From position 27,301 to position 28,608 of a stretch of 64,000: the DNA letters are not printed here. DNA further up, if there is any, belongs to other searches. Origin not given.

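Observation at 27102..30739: Complete iteron-type plasmid replicon module embedded among housekeeping and catabolic genes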

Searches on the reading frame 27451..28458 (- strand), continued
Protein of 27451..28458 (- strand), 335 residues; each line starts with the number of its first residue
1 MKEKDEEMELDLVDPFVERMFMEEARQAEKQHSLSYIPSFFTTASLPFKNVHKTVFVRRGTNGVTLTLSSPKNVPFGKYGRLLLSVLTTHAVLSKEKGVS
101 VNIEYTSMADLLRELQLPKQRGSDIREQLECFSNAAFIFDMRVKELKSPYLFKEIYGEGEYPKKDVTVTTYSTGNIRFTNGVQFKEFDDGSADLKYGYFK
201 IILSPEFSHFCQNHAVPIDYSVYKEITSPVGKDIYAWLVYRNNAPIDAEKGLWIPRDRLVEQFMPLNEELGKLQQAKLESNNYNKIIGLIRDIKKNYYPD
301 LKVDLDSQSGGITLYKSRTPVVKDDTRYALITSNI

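Call 14: find_encoding_contigs(protein=P0001, flank=10000, max_places=4)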
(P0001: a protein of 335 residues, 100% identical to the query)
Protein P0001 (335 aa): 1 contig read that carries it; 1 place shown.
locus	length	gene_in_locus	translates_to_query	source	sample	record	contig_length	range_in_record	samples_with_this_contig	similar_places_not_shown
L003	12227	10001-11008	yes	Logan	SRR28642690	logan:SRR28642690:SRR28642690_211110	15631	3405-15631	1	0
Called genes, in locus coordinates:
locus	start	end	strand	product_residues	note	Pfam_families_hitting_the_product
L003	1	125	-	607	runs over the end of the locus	PF01301:Glyco_hydro_35, PF21317:BetaGal_ABD_1, PF21467:BetaGal_gal-bd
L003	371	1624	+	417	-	PF17200:sCache_2, PF08269:dCache_2, PF00990:GGDEF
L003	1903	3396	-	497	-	PF02653:BPD_transp_2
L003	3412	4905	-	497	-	PF07693:KAP_NTPase (faint), PF00005:ABC_tran, PF13304:AAA_21 (faint), PF00005:ABC_tran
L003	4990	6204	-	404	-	PF13407:Peripla_BP_4, PF18610:Peripla_BP_7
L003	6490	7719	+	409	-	PF07745:Glyco_hydro_53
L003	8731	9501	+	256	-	PF00142:Fer4_NifH (weak), PF01656:CbiA, PF06564:CBP_BcsQ, PF09140:MipZ, PF13614:AAA_31, PF03029:ATP_bind_1 (weak), PF00142:Fer4_NifH (weak)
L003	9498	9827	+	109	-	-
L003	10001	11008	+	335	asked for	PF04796:RepA_C (faint)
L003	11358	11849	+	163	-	PF00293:NUDIX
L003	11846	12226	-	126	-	?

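Call 24: find_related_loci(query=A1, collection=genome_contigs, flank=10000)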
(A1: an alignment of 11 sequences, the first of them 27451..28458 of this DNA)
Query A1 (335 aa) in genome_contigs; peptide patterns used: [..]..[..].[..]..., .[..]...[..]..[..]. (x = any residue, [..] = any of these).
160 stretches matched a pattern; 140 encode a relative of the query (tblastn E <= 1e-3); the best 80 are kept; 80 distinct loci.
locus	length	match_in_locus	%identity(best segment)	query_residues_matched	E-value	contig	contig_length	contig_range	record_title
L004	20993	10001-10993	67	1-335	4e-147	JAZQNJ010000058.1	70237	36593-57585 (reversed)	MAG: Treponema sp. isolate T1900045246_TH20190016.MAGScoT_cleanbin_000046 SGB_5637_k141_2048541, whole genome shotgun se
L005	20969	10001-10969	64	9-335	2e-141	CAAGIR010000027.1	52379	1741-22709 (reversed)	MAG TPA_asm: Spirochaetia bacterium, isolate HGM23199, WGS project CAAGIR010000000 data, contig: SRS476289_53_k119_28199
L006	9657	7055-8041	66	3-335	1e-149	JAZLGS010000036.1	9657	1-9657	MAG: Treponema sp. isolate T1900044992_TA20190054.MAGScoT_cleanbin_000019 SGB_4226_k141_269241, whole genome shotgun seq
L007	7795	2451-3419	64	4-335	1e-136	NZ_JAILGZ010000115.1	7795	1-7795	MAG: Treponema sp. isolate RUI111 k141_9196635_flag=0_multi=11.9856_len=7795, whole genome shotgun sequence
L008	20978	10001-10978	62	2-335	3e-136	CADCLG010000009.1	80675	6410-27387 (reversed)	MAG: uncultured Spirochaetaceae bacterium isolate RUG14753 genome assembly, contig: RUG14753_asm_9, whole genome shotgun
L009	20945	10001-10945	63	13-335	3e-133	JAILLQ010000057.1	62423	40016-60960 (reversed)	MAG: Treponema sp. isolate RUI232 k141_2740186_flag=0_multi=33.5368_len=62423, whole genome shotgun sequence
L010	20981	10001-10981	61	3-335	2e-133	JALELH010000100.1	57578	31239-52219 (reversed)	MAG: Spirochaetia bacterium isolate SUG108 k141_7950219, whole genome shotgun sequence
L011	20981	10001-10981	61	2-335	2e-133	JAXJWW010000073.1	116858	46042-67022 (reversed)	MAG: Treponemataceae bacterium isolate DOME_MAG_6731 6731_C0417_k141_296852, whole genome shotgun sequence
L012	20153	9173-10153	61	2-335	8e-133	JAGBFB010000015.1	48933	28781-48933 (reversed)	MAG: Spirochaetaceae bacterium isolate RGIG9060 Water_deer_Rectum-4__c125133, whole genome shotgun sequence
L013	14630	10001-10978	61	1-335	1e-132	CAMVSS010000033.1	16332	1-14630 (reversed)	MAG TPA_asm: uncultured Treponema sp. isolate SRR8387717_bin.67_metaWRAP_v1.3_MAG genome assembly, contig: ERZ14209541.7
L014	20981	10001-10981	60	2-335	1e-132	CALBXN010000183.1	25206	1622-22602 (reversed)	MAG TPA_asm: uncultured Treponema sp. isolate SRR6425805_bin.27_CONCOCT_v1.1_MAG genome assembly, contig: ERZ1767615.839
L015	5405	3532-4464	63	17-335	3e-133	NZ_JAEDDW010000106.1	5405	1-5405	MAG: Treponema sp. isolate MAG042 NODE_20851_length_5405_cov_146.862804, whole genome shotgun sequence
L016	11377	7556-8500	61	13-335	1e-132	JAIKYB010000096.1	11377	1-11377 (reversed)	MAG: Treponema sp. isolate RUI470 k141_12280921_flag=0_multi=62.5758_len=11377, whole genome shotgun sequence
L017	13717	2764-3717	64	11-335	7e-132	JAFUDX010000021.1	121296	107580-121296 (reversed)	MAG: Treponema sp. isolate RGIG4406 Roe_deer_Omasum-2__c1134, whole genome shotgun sequence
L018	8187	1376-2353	63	2-335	6e-132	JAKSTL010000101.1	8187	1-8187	MAG: Treponema sp. isolate Horse_feces306 MAG306_101, whole genome shotgun sequence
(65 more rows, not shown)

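Call 29: search_solved_structures(query=A1, max_evalue=1, show_alignments=2)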
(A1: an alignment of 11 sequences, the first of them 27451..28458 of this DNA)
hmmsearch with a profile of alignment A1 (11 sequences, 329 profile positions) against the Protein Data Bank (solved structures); distinct sequences matched with E-value up to 1: 0.

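Call 39: get_annotated_region(hit=H14, flank=3000)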
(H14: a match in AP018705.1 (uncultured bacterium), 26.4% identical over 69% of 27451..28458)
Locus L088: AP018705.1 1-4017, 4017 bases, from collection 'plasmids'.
description: Uncultured bacterium plasmid pSN0729-62 DNA, complete sequence
organism: uncultured bacterium (NCBI taxid 77133)
taxonomy: Bacteria; ; ; ; ; ; uncultured bacterium
host: -; source: -; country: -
typing (MOB-suite, as given by PLSDB): mobilizable; relaxase MOBP
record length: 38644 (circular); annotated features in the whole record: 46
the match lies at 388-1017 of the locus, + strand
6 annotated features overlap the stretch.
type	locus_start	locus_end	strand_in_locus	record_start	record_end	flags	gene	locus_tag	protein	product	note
CDS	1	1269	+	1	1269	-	repA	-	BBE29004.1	replication initiation protein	-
CDS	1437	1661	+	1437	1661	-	-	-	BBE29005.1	hypothetical protein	-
CDS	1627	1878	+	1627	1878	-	-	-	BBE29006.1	hypothetical protein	-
CDS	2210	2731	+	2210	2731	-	radC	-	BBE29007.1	DNA repair protein RadC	-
CDS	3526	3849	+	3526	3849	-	kleA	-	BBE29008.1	KleA protein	-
CDS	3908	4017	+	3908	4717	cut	ardC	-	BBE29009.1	ArdC protein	-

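Call 49: find_encoding_contigs(protein=P0042, flank=10000, max_places=2)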
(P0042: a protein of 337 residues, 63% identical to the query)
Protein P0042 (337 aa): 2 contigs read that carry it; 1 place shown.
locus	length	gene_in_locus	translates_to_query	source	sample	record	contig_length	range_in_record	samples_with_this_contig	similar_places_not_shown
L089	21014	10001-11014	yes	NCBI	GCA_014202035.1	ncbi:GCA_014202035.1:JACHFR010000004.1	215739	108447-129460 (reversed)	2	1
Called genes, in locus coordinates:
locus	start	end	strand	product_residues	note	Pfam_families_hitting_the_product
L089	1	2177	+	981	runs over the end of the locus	PF13091:PLDc_2, PF00270:DEAD, PF04851:ResIII, PF00271:Helicase_C, PF26350:DUF8090, PF11907:DUF3427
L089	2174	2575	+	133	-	PF00293:NUDIX, PF14815:NUDIX_4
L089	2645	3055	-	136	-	-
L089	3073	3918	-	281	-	PF12541:DUF3737, PF13229:Beta_helix (faint)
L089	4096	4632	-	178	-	PF00210:Ferritin (weak), PF02915:Rubrerythrin, PF21349:RUBY_RBDX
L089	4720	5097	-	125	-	PF01880:Desulfoferrodox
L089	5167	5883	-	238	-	PF00899:ThiF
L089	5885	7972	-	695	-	PF00989:PAS (weak), PF08447:PAS_3, PF00990:GGDEF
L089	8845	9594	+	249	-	PF00142:Fer4_NifH (weak), PF01656:CbiA, PF02374:ArsA_ATPase (weak), PF09140:MipZ (weak), PF10609:ParA (weak), PF13614:AAA_31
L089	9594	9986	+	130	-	-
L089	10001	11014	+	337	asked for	PF04796:RepA_C (faint)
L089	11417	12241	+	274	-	PF00106:adh_short, PF01370:Epimerase, PF08659:KR, PF13561:adh_short_C2, PF08643:DUF1776 (weak)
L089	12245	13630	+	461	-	PF01554:MatE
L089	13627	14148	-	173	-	PF00027:cNMP_binding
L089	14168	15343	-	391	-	PF07885:Ion_trans_2 (weak), PF22614:Slo-like_RCK, PF02254:TrkA_N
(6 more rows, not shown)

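Call 50: find_encoding_contigs(protein=P0009, flank=10000, max_places=2)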
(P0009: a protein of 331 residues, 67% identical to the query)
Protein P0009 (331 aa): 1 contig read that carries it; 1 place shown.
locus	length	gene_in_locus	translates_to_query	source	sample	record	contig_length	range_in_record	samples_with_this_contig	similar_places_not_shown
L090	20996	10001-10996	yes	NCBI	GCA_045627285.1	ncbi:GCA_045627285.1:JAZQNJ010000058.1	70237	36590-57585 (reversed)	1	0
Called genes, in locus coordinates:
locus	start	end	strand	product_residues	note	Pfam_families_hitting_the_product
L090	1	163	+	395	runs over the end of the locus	PF07905:PucR, PF13556:HTH_30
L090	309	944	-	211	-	PF00392:GntR, PF07729:FCD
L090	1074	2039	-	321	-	PF00056:Ldh_1_N, PF02866:Ldh_1_C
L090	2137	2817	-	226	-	PF00528:BPD_transp_1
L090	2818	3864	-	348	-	PF02463:SMC_N, PF00005:ABC_tran, PF13304:AAA_21 (faint), PF09383:NIL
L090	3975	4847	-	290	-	PF00248:Aldo_ket_red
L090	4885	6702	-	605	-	PF00664:ABC_membrane, PF02463:SMC_N (weak), PF00005:ABC_tran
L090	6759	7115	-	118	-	-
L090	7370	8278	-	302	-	PF00491:Arginase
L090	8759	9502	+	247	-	PF00142:Fer4_NifH (weak), PF01656:CbiA, PF02374:ArsA_ATPase (weak), PF10609:ParA (weak), PF13614:AAA_31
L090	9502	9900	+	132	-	-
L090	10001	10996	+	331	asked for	-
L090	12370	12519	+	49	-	-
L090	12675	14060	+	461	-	PF02040:ArsB, PF03600:CitMHS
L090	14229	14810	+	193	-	PF02632:BioY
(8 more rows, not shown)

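Call 53: predict_structure(alignment_id=A2)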
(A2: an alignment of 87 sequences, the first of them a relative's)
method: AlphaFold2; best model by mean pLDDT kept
length: 335 residues; sequences in the alignment: 87
mean_pLDDT: 82.6   pTM: 0.78
mean pLDDT of the five models: 82.6, 77.5, 76.0, 73.2, 72.0
residues with pLDDT >= 90: 138; 70-90: 144; 50-70: 28; < 50: 25
segments of 3 or more residues with pLDDT < 50: 1-10, 323-335
pLDDT, mean of each block of 10 residues (from residue 1): 45 69 59 82 66 80 82 77 92 91 95 91 89 84 88 86 90 86 93 91 93 88 90 91 73 91 87 90 96 94 91 85 44 32
secondary structure, 60 per line:
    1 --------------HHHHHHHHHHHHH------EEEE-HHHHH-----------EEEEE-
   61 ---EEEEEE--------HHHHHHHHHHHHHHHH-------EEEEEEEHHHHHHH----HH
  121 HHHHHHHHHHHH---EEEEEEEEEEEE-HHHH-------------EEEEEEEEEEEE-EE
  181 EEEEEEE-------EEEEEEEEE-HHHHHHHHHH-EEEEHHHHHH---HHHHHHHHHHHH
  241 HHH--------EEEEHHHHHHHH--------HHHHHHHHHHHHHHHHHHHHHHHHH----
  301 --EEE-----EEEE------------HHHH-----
elements in order: H15-27 E34-37 H39-43 E55-59 E64-69 H78-93 E101-107 H108-114 H119-132 E136-147 H149-152 E166-177 E179-187 E195-203 H205-214 E216-219 H220-225 H229-243 E252-255 H256-263 H272-296 E303-305 E311-314 H327-330

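Call 57: fold_search(model_id=the predicted structure, library=pdb)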
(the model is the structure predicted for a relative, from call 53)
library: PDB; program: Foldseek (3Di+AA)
matches with E <= 10: 629; with E <= 0.001: 3
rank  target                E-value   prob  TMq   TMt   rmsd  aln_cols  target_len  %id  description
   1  5tbf_B                1.0e-06  1.00  0.46  0.54   6.6       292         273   13  Crystal structure of SeMet derivatives of domain2 and domain 3 of RctB (released 2017-04-12)
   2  5ubf_A                1.1e-06  1.00  0.36  0.41   9.7       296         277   12  Crystal structure of the RctB domains 2-3, RctB-155-483 (released 2017-01-11)
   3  7u7o_C                3.4e-04  1.00  0.42  0.60   7.0       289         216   12  Isoreticular, interpenetrating co-crystal of Replication Initiator Protein REPE54 and symmetrical expanded duplex (31m (released 2023-03-29)
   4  9yzk_C                1.4e-03  1.00  0.41  0.57   8.2       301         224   12  Isoreticular co-crystal 1 with symmetrical expanded duplex (42mer) containing insert sequence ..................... (released 2026-02-18)
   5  9pgg_Bf               4.9e-03  0.09  0.08  0.05  35.8       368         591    8  Cryo-EM structure of bacteriophage P22 gp1-gp5-gp4 complex at 2.76 angstrom (released 2026-02-04)
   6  2nra_C                9.7e-03  0.97  0.36  0.45   9.9       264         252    9  Crystal structure of Pi initiator protein in complex with iteron DNA (released 2006-11-14)
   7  9pgg_Bb               2.1e-02  0.07  0.09  0.06  39.0       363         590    8  Cryo-EM structure of bacteriophage P22 gp1-gp5-gp4 complex at 2.76 angstrom (released 2026-02-04)
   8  8dkc_A                1.1e-01  0.04  0.09  0.11  23.5       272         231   11  P. gingivalis RNA Polymerase (released 2023-06-21)
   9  5f9d_A                1.4e-01  0.08  0.14  0.12  21.4       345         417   10  Blood group antigen binding adhesin BabA of Helicobacter pylori strain P436 in complex with Lewis b blood group B hept (released 2016-01-20)
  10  3aac_B                1.4e-01  0.06  0.07  0.13  22.6       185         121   10  Small heat shock protein hsp14.0 with the mutations of I120F and I122F in the form II crystal (released 2010-11-17)
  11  1mm4_MODEL_1_A        2.2e-01  0.04  0.08  0.13  23.4       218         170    8  Solution NMR structure of the outer membrane enzyme PagP in DPC micelles (released 2002-09-13)
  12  5nyp                  2.5e-01  0.06  0.13  0.17  20.0       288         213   12  Anbu from Hyphomicrobium sp. strain MC1 - SG: R32 (released 2017-05-24)
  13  9jga_A                2.5e-01  0.03  0.11  0.08  33.2       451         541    8  P22 procapsid portal (released 2025-02-26)
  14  8dgf_E                2.8e-01  0.03  0.09  0.07  30.9       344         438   11  Avs4 bound to phage PhiV-1 portal (released 2022-08-03)
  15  9b45_V                3.1e-01  0.06  0.08  0.13  24.2       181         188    8  Pseudomonas phage Pa193 baseplate complex and tail fiber (released 2024-10-16)
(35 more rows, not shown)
